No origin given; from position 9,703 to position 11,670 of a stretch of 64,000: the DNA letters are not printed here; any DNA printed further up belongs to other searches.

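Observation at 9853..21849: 13-gene Hdr/Flx-like operon with a built-in 2-oxoacid:ferredoxin oxidoreductase and a fumarate-reductase-like terminal module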

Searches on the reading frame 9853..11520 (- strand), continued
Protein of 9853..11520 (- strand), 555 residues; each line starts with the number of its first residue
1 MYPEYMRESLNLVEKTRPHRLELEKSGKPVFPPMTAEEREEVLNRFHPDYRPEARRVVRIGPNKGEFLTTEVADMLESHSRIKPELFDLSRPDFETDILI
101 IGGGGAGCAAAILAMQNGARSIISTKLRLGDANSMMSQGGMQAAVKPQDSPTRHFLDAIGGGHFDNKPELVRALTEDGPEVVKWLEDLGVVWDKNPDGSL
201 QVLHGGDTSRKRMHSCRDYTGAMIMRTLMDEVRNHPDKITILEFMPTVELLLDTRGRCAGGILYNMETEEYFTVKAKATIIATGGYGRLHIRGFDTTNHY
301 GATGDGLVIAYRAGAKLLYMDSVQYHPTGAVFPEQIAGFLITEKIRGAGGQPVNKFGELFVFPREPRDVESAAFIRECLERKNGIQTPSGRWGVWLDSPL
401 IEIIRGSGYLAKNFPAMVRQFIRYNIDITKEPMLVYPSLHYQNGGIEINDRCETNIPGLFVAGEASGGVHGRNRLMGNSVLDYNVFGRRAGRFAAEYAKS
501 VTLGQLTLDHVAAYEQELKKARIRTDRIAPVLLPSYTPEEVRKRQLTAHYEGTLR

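Call 61: search_protein_families(library=ncbifam, proteins=[P0144, P0149, P0164, P0172, P0185, P0193, P0210, P0204, P0175, P0199], max_evalue=1e-30)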
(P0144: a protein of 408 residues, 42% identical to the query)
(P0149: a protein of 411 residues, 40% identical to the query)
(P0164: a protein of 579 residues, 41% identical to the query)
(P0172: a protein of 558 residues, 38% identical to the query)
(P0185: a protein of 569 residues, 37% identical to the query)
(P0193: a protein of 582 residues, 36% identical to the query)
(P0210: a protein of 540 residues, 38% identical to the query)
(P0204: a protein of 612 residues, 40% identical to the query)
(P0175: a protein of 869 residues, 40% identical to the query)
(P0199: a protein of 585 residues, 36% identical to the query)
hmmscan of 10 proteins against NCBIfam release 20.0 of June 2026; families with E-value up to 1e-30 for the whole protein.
P0144 (408 aa): 23 families
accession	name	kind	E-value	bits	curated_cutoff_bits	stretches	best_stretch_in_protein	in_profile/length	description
TIGR00551.1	nadB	equivalog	2.6e-76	257.3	452.75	1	7-406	2-389/489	L-aspartate oxidase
NF004900.0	PRK06263.1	equivalog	9.6e-75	252.2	718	1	7-406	7-404/546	fumarate reductase (CoM/CoB) subunit TfrA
NF005867.0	PRK07804.1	equivalog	3.7e-71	240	639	1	5-407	16-418/548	L-aspartate oxidase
NF005866.0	PRK07803.1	equivalog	2.5e-66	224.1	819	1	6-270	7-284/631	fumarate reductase/succinate dehydrogenase flavoprotein subunit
TIGR01812.1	sdhA_frdA_Gneg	subfamily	4e-65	220.4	567.3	1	9-406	1-404/568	succinate dehydrogenase or fumarate reductase, flavoprotein subunit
NF005636.0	PRK07395.1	subfamily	5.6e-65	219.6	723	1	6-397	11-397/560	L-aspartate oxidase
NF005701.0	PRK07512.1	equivalog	2.5e-63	214.2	528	1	6-406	8-397/516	L-aspartate oxidase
NF006567.0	PRK09077.1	equivalog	7.5e-59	199.3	629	1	5-405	6-408/537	L-aspartate oxidase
NF004820.0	PRK06175.1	equivalog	1.1e-58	199.2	472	1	6-401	3-382/433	L-aspartate oxidase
TIGR01813.1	flavo_cyto_c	subfamily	2.9e-58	197.7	285.45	1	9-287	1-290/444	flavocytochrome c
NF005978.0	PRK08071.1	equivalog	4e-56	190.5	621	1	8-406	4-388/514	L-aspartate oxidase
NF004724.0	PRK06069.1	subfamily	5.3e-52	176.8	826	1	8-406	6-414/577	succinate dehydrogenase/fumarate reductase flavoprotein subunit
TIGR01816.1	sdhA_forward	equivalog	1.3e-49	168.8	727.35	1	8-405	3-414/584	succinate dehydrogenase flavoprotein subunit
NF004613.0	PRK05945.1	equivalog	7e-46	157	824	1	7-404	3-411/575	succinate dehydrogenase/fumarate reductase flavoprotein subunit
NF006686.0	PRK09231.1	equivalog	6e-45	153.9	854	1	7-407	5-416/598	fumarate reductase (quinol) flavoprotein subunit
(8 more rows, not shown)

P0149 (411 aa): 23 families
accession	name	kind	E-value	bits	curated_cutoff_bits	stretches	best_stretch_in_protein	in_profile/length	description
NF004900.0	PRK06263.1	equivalog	1e-77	262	718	1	3-407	5-408/546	fumarate reductase (CoM/CoB) subunit TfrA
TIGR00551.1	nadB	equivalog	1.1e-74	252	452.75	1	5-404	2-390/489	L-aspartate oxidase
NF004820.0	PRK06175.1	equivalog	8.7e-68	229.1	472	1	5-397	4-381/433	L-aspartate oxidase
TIGR01812.1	sdhA_frdA_Gneg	subfamily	1.6e-64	218.4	567.3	1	7-408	1-409/568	succinate dehydrogenase or fumarate reductase, flavoprotein subunit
NF005866.0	PRK07803.1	equivalog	3e-62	210.7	819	1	5-266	8-283/631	fumarate reductase/succinate dehydrogenase flavoprotein subunit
NF005636.0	PRK07395.1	subfamily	9.7e-61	205.6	723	1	5-395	12-398/560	L-aspartate oxidase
NF005701.0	PRK07512.1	equivalog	1.2e-59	202.1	528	1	5-406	9-400/516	L-aspartate oxidase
NF005867.0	PRK07804.1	equivalog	1.6e-59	201.6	639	1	5-405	18-419/548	L-aspartate oxidase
NF005978.0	PRK08071.1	equivalog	3.3e-58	197.3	621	1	5-402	3-387/514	L-aspartate oxidase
NF006567.0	PRK09077.1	equivalog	7.8e-57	192.7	629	1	4-397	7-403/537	L-aspartate oxidase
TIGR01813.1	flavo_cyto_c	subfamily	2.1e-52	178.4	285.45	1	7-287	1-293/444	flavocytochrome c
NF004724.0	PRK06069.1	subfamily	1.2e-49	169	826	1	1-407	1-418/577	succinate dehydrogenase/fumarate reductase flavoprotein subunit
NF006254.0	PRK08401.1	equivalog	1.6e-47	162.3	726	1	6-392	2-355/466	L-aspartate oxidase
NF005064.0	PRK06481.1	equivalog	1.5e-46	159.2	542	1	5-283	61-346/506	flavocytochrome c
TIGR01816.1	sdhA_forward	equivalog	1.8e-46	158.5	727.35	1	5-404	2-416/584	succinate dehydrogenase flavoprotein subunit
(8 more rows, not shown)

P0164 (579 aa): 27 families (the best 25 are shown)
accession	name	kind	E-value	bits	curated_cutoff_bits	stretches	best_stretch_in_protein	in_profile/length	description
NF005866.0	PRK07803.1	equivalog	1.7e-222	740.1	819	2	8-283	3-291/631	fumarate reductase/succinate dehydrogenase flavoprotein subunit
NF004900.0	PRK06263.1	equivalog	3.8e-194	646.3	718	1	11-552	5-540/546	fumarate reductase (CoM/CoB) subunit TfrA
TIGR01812.1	sdhA_frdA_Gneg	subfamily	3e-172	574.1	567.3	1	15-551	1-547/568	succinate dehydrogenase or fumarate reductase, flavoprotein subunit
TIGR01816.1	sdhA_forward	equivalog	6.2e-155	516.6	727.35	1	13-556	2-561/584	succinate dehydrogenase flavoprotein subunit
NF004724.0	PRK06069.1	subfamily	1.7e-153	511.9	826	1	11-556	3-561/577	succinate dehydrogenase/fumarate reductase flavoprotein subunit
NF004613.0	PRK05945.1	equivalog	7.6e-148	493.6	824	1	13-539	3-541/575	succinate dehydrogenase/fumarate reductase flavoprotein subunit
NF005037.0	PRK06452.1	equivalog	2.2e-134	449.1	862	1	11-551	3-545/566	succinate dehydrogenase flavoprotein subunit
NF006686.0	PRK09231.1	equivalog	8.6e-125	417.5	854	1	11-539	3-546/598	fumarate reductase (quinol) flavoprotein subunit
TIGR01176.1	fum_red_Fp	equivalog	2.6e-121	406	932.7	1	12-548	2-555/580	fumarate reductase (quinol) flavoprotein subunit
NF042982.1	MFR_Fp_SdhA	equivalog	2.7e-121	406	1100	1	13-539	47-579/612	8-methylmenaquinol:fumarate reductase flavoprotein subunit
NF006383.0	PRK08626.1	equivalog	1.5e-118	396.8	663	1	118-553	133-575/657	fumarate reductase flavoprotein subunit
NF005867.0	PRK07804.1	equivalog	4.1e-118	395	639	1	12-554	17-537/548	L-aspartate oxidase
TIGR00551.1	nadB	equivalog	5.3e-118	394.8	452.75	1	13-534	2-489/489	L-aspartate oxidase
NF005701.0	PRK07512.1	equivalog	5.4e-115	384.7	528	1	9-558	5-508/516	L-aspartate oxidase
NF005636.0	PRK07395.1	subfamily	1.6e-110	370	723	1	12-543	11-544/560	L-aspartate oxidase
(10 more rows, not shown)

P0172 (558 aa): 26 families (the best 25 are shown)
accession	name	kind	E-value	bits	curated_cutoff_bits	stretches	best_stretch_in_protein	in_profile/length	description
NF004900.0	PRK06263.1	equivalog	1.3e-187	624.8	718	1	5-550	4-543/546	fumarate reductase (CoM/CoB) subunit TfrA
NF005866.0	PRK07803.1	equivalog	5.5e-155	517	819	2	1-277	1-290/631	fumarate reductase/succinate dehydrogenase flavoprotein subunit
TIGR01812.1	sdhA_frdA_Gneg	subfamily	1.6e-150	502.3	567.3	1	10-552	1-553/568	succinate dehydrogenase or fumarate reductase, flavoprotein subunit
NF004724.0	PRK06069.1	subfamily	2.5e-144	481.6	826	1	5-555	2-565/577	succinate dehydrogenase/fumarate reductase flavoprotein subunit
TIGR01816.1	sdhA_forward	equivalog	2.6e-122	408.9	727.35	1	9-545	3-555/584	succinate dehydrogenase flavoprotein subunit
NF005037.0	PRK06452.1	equivalog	5.9e-115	385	862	1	8-555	5-554/566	succinate dehydrogenase flavoprotein subunit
NF004613.0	PRK05945.1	equivalog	1.3e-113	380.6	824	1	8-555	3-563/575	succinate dehydrogenase/fumarate reductase flavoprotein subunit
TIGR00551.1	nadB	equivalog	2.9e-110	369.3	452.75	1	8-528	2-488/489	L-aspartate oxidase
NF006686.0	PRK09231.1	equivalog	1.2e-109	367.6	854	1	6-544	3-557/598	fumarate reductase (quinol) flavoprotein subunit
NF005867.0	PRK07804.1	equivalog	1.8e-106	356.6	639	1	8-546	18-534/548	L-aspartate oxidase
TIGR01176.1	fum_red_Fp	equivalog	3.4e-104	349.6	932.7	1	7-547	2-558/580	fumarate reductase (quinol) flavoprotein subunit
NF042982.1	MFR_Fp_SdhA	equivalog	1.1e-102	344.5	1100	1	5-541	44-587/612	8-methylmenaquinol:fumarate reductase flavoprotein subunit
NF006383.0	PRK08626.1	equivalog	2.2e-100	336.8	663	1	132-541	152-567/657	fumarate reductase flavoprotein subunit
NF005636.0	PRK07395.1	subfamily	3.4e-100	335.9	723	1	7-544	11-550/560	L-aspartate oxidase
NF005978.0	PRK08071.1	equivalog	2.6e-97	326.4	621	1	8-549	3-510/514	L-aspartate oxidase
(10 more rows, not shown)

P0185 (569 aa): 27 families (the best 25 are shown)
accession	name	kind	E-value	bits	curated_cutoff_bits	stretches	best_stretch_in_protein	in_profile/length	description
NF004900.0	PRK06263.1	equivalog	2.3e-207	690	718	1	4-550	4-543/546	fumarate reductase (CoM/CoB) subunit TfrA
TIGR01812.1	sdhA_frdA_Gneg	subfamily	5.2e-176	586.5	567.3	1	9-563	1-564/568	succinate dehydrogenase or fumarate reductase, flavoprotein subunit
NF005866.0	PRK07803.1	equivalog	1.5e-168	561.9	819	2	4-277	5-291/631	fumarate reductase/succinate dehydrogenase flavoprotein subunit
NF004724.0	PRK06069.1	subfamily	2.2e-157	524.7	826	1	4-564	2-574/577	succinate dehydrogenase/fumarate reductase flavoprotein subunit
TIGR01816.1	sdhA_forward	equivalog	5.7e-149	496.9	727.35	1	8-555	3-567/584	succinate dehydrogenase flavoprotein subunit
NF004613.0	PRK05945.1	equivalog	8.5e-142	473.7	824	1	6-563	2-571/575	succinate dehydrogenase/fumarate reductase flavoprotein subunit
NF005037.0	PRK06452.1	equivalog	3.6e-131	438.5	862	1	4-563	2-562/566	succinate dehydrogenase flavoprotein subunit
NF006686.0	PRK09231.1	equivalog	2.5e-126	422.6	854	1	4-563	2-577/598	fumarate reductase (quinol) flavoprotein subunit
TIGR01176.1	fum_red_Fp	equivalog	2.3e-125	419.5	932.7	1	6-563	2-575/580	fumarate reductase (quinol) flavoprotein subunit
TIGR00551.1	nadB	equivalog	4.3e-119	398.4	452.75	1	7-528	2-489/489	L-aspartate oxidase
NF042982.1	MFR_Fp_SdhA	equivalog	5.3e-114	381.9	1100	1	7-560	47-606/612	8-methylmenaquinol:fumarate reductase flavoprotein subunit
NF005636.0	PRK07395.1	subfamily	7.8e-113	377.6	723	1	7-544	12-550/560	L-aspartate oxidase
NF005867.0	PRK07804.1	equivalog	1.3e-112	376.9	639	1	7-551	18-539/548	L-aspartate oxidase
NF006383.0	PRK08626.1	equivalog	9.8e-112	374.3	663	1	112-547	133-573/657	fumarate reductase flavoprotein subunit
NF006567.0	PRK09077.1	equivalog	5.5e-103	345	629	1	6-533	7-524/537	L-aspartate oxidase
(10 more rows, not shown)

P0193 (582 aa): 26 families (the best 25 are shown)
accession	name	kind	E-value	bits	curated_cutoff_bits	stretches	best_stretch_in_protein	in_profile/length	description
NF004900.0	PRK06263.1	equivalog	2e-178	594.4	718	1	3-546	4-536/546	fumarate reductase (CoM/CoB) subunit TfrA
TIGR01812.1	sdhA_frdA_Gneg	subfamily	4.4e-139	464.6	567.3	1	8-566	1-563/568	succinate dehydrogenase or fumarate reductase, flavoprotein subunit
NF005866.0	PRK07803.1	equivalog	1.6e-134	449.5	819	2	283-551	318-585/631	fumarate reductase/succinate dehydrogenase flavoprotein subunit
NF004724.0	PRK06069.1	subfamily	4.3e-132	441.2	826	1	3-560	2-566/577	succinate dehydrogenase/fumarate reductase flavoprotein subunit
TIGR00551.1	nadB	equivalog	1.1e-112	377.3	452.75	1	6-531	2-489/489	L-aspartate oxidase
TIGR01816.1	sdhA_forward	equivalog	4.5e-109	365.2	727.35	1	7-569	3-577/584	succinate dehydrogenase flavoprotein subunit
NF006686.0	PRK09231.1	equivalog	7.4e-107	358.3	854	1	3-565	2-575/598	fumarate reductase (quinol) flavoprotein subunit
NF005701.0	PRK07512.1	equivalog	2.9e-105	352.6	528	1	3-542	6-495/516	L-aspartate oxidase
NF042982.1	MFR_Fp_SdhA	equivalog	6.6e-104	348.5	1100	1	7-546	48-589/612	8-methylmenaquinol:fumarate reductase flavoprotein subunit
NF005636.0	PRK07395.1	subfamily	2.7e-103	346.1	723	1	6-545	12-548/560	L-aspartate oxidase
NF004613.0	PRK05945.1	equivalog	5.3e-103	345.6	824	1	6-546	3-551/575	succinate dehydrogenase/fumarate reductase flavoprotein subunit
NF005037.0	PRK06452.1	equivalog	1.4e-102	344.1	862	1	3-555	2-552/566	succinate dehydrogenase flavoprotein subunit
TIGR01176.1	fum_red_Fp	equivalog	3.3e-102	343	932.7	1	6-564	3-572/580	fumarate reductase (quinol) flavoprotein subunit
NF005867.0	PRK07804.1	equivalog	8.1e-102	341.2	639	1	6-559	18-544/548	L-aspartate oxidase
NF006567.0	PRK09077.1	equivalog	1e-96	324.3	629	1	3-537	5-525/537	L-aspartate oxidase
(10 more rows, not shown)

P0210 (540 aa): 23 families
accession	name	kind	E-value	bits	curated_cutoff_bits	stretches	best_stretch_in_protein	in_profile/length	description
NF004900.0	PRK06263.1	equivalog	3.2e-137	458.4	718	1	2-400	4-396/546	fumarate reductase (CoM/CoB) subunit TfrA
TIGR01812.1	sdhA_frdA_Gneg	subfamily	6.7e-105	351.7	567.3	1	7-400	1-396/568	succinate dehydrogenase or fumarate reductase, flavoprotein subunit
NF004724.0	PRK06069.1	subfamily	3e-98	329.5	826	1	1-398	1-404/577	succinate dehydrogenase/fumarate reductase flavoprotein subunit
NF005866.0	PRK07803.1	equivalog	2.1e-95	320.2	819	2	5-281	8-292/631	fumarate reductase/succinate dehydrogenase flavoprotein subunit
TIGR00551.1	nadB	equivalog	1.7e-94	317.3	452.75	1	6-403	3-384/489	L-aspartate oxidase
NF005701.0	PRK07512.1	equivalog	7.3e-92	308.4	528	1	3-400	7-389/516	L-aspartate oxidase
NF005636.0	PRK07395.1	subfamily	1.2e-86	291.1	723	1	5-399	12-397/560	L-aspartate oxidase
NF005867.0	PRK07804.1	equivalog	2e-85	287.1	639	1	5-401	18-410/548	L-aspartate oxidase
NF006567.0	PRK09077.1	equivalog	9.8e-85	284.8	629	1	3-399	6-400/537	L-aspartate oxidase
TIGR01816.1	sdhA_forward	equivalog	6.8e-84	282.1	727.35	1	7-401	4-408/584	succinate dehydrogenase flavoprotein subunit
NF006686.0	PRK09231.1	equivalog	5.9e-83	279.4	854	1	1-402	1-409/598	fumarate reductase (quinol) flavoprotein subunit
TIGR01176.1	fum_red_Fp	equivalog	1.7e-82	277.9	932.7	1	4-403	2-408/580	fumarate reductase (quinol) flavoprotein subunit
NF042982.1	MFR_Fp_SdhA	equivalog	1.8e-81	274.4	1100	1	5-397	47-438/612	8-methylmenaquinol:fumarate reductase flavoprotein subunit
NF004613.0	PRK05945.1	equivalog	7.9e-81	272.4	824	1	5-401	3-406/575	succinate dehydrogenase/fumarate reductase flavoprotein subunit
NF005978.0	PRK08071.1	equivalog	7e-76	255.7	621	1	6-400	4-380/514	L-aspartate oxidase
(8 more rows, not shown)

P0204 (612 aa): 25 families
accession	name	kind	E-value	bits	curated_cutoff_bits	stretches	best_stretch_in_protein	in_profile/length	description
NF005866.0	PRK07803.1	equivalog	1.4e-303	1007.9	819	1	1-610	1-611/631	fumarate reductase/succinate dehydrogenase flavoprotein subunit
NF004900.0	PRK06263.1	equivalog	5.8e-157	523.6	718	1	6-570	5-535/546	fumarate reductase (CoM/CoB) subunit TfrA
TIGR01812.1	sdhA_frdA_Gneg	subfamily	3.6e-152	507.8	567.3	1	10-559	1-531/568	succinate dehydrogenase or fumarate reductase, flavoprotein subunit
TIGR01816.1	sdhA_forward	equivalog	5.1e-129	431.1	727.35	2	7-278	1-273/584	succinate dehydrogenase flavoprotein subunit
NF004724.0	PRK06069.1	subfamily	1.9e-122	409.4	826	2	8-280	5-275/577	succinate dehydrogenase/fumarate reductase flavoprotein subunit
NF004613.0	PRK05945.1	equivalog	7e-116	388.1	824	2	8-278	3-270/575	succinate dehydrogenase/fumarate reductase flavoprotein subunit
NF006686.0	PRK09231.1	equivalog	1.8e-114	383.4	854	1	7-573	4-553/598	fumarate reductase (quinol) flavoprotein subunit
TIGR01176.1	fum_red_Fp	equivalog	5.7e-109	365.3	932.7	1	9-579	4-557/580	fumarate reductase (quinol) flavoprotein subunit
NF005037.0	PRK06452.1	equivalog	1.7e-107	360.4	862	2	7-280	4-273/566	succinate dehydrogenase flavoprotein subunit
NF006383.0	PRK08626.1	equivalog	4.6e-106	355.6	663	1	111-560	131-557/657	fumarate reductase flavoprotein subunit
NF005867.0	PRK07804.1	equivalog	6.9e-106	354.6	639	2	7-274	17-287/548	L-aspartate oxidase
TIGR00551.1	nadB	equivalog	1.4e-100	337.4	452.75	2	8-277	2-264/489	L-aspartate oxidase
NF042982.1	MFR_Fp_SdhA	equivalog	3.9e-97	326.2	1100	2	9-276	48-312/612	8-methylmenaquinol:fumarate reductase flavoprotein subunit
NF005701.0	PRK07512.1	equivalog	5.6e-97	325.2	528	2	5-277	6-272/516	L-aspartate oxidase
NF005636.0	PRK07395.1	subfamily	7e-91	305.2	723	2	6-277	10-275/560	L-aspartate oxidase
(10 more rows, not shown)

P0175 (869 aa): 30 families (the best 25 are shown)
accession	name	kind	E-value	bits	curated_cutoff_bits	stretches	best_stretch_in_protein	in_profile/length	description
NF005866.0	PRK07803.1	equivalog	1.2e-248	826.4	819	2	5-275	7-289/631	fumarate reductase/succinate dehydrogenase flavoprotein subunit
NF004900.0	PRK06263.1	equivalog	2.7e-177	590.7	718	1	6-544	7-536/546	fumarate reductase (CoM/CoB) subunit TfrA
TIGR01812.1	sdhA_frdA_Gneg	subfamily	2.1e-163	544.8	567.3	1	8-534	1-534/568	succinate dehydrogenase or fumarate reductase, flavoprotein subunit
TIGR01816.1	sdhA_forward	equivalog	9.4e-148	492.9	727.35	1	6-534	2-543/584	succinate dehydrogenase flavoprotein subunit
NF004724.0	PRK06069.1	subfamily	4.5e-146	487.4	826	1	6-552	5-562/577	succinate dehydrogenase/fumarate reductase flavoprotein subunit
NF004613.0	PRK05945.1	equivalog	3.3e-132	442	824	1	6-534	3-541/575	succinate dehydrogenase/fumarate reductase flavoprotein subunit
NF005037.0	PRK06452.1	equivalog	5.3e-123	411.5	862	1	6-534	5-532/566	succinate dehydrogenase flavoprotein subunit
NF006686.0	PRK09231.1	equivalog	2.3e-122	409.5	854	1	6-534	5-546/598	fumarate reductase (quinol) flavoprotein subunit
TIGR01176.1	fum_red_Fp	equivalog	7.7e-120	401.2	932.7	1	7-540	4-551/580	fumarate reductase (quinol) flavoprotein subunit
NF042982.1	MFR_Fp_SdhA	equivalog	7.8e-113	378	1100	1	6-547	47-593/612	8-methylmenaquinol:fumarate reductase flavoprotein subunit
TIGR00551.1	nadB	equivalog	1.1e-111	374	452.75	1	6-528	2-488/489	L-aspartate oxidase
NF005867.0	PRK07804.1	equivalog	2e-108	363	639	1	6-551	18-538/548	L-aspartate oxidase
NF009052.0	PRK12386.1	equivalog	6.1e-108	359.7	256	1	622-863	3-246/255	succinate dehydrogenase/fumarate reductase iron-sulfur subunit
NF006383.0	PRK08626.1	equivalog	6.1e-107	358.5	663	1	109-534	131-559/657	fumarate reductase flavoprotein subunit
NF005701.0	PRK07512.1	equivalog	8.8e-104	347.7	528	1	6-540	9-495/516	L-aspartate oxidase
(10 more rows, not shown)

P0199 (585 aa): 25 families
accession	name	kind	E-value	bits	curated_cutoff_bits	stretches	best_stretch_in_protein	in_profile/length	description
NF004900.0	PRK06263.1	equivalog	2.1e-170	568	718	1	8-550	6-538/546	fumarate reductase (CoM/CoB) subunit TfrA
TIGR01812.1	sdhA_frdA_Gneg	subfamily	5.4e-150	500.6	567.3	1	12-547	2-539/568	succinate dehydrogenase or fumarate reductase, flavoprotein subunit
NF005866.0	PRK07803.1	equivalog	7.9e-149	496.7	819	2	7-284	6-291/631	fumarate reductase/succinate dehydrogenase flavoprotein subunit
NF004724.0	PRK06069.1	subfamily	4.5e-127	424.6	826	1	10-548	6-549/577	succinate dehydrogenase/fumarate reductase flavoprotein subunit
TIGR01816.1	sdhA_forward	equivalog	2.3e-124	415.7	727.35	1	11-566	4-573/584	succinate dehydrogenase flavoprotein subunit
NF004613.0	PRK05945.1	equivalog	1.6e-121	406.8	824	1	11-546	5-548/575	succinate dehydrogenase/fumarate reductase flavoprotein subunit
NF006686.0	PRK09231.1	equivalog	1e-112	377.7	854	1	8-554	4-558/598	fumarate reductase (quinol) flavoprotein subunit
NF042982.1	MFR_Fp_SdhA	equivalog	7.1e-109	364.9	1100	1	8-547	46-584/612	8-methylmenaquinol:fumarate reductase flavoprotein subunit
TIGR00551.1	nadB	equivalog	8.5e-109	364.4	452.75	1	9-533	2-488/489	L-aspartate oxidase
TIGR01176.1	fum_red_Fp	equivalog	7.7e-106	355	932.7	1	10-557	4-559/580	fumarate reductase (quinol) flavoprotein subunit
NF005867.0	PRK07804.1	equivalog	3.3e-101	339.2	639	1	7-557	16-540/548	L-aspartate oxidase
NF006383.0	PRK08626.1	equivalog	6.3e-101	338.6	663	1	119-539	138-559/657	fumarate reductase flavoprotein subunit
NF005037.0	PRK06452.1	equivalog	1.7e-100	337.2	862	1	11-553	7-546/566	succinate dehydrogenase flavoprotein subunit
NF006567.0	PRK09077.1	equivalog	2.3e-96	323.1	629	1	7-543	6-528/537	L-aspartate oxidase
NF005636.0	PRK07395.1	subfamily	4.8e-96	322.2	723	1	7-551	10-552/560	L-aspartate oxidase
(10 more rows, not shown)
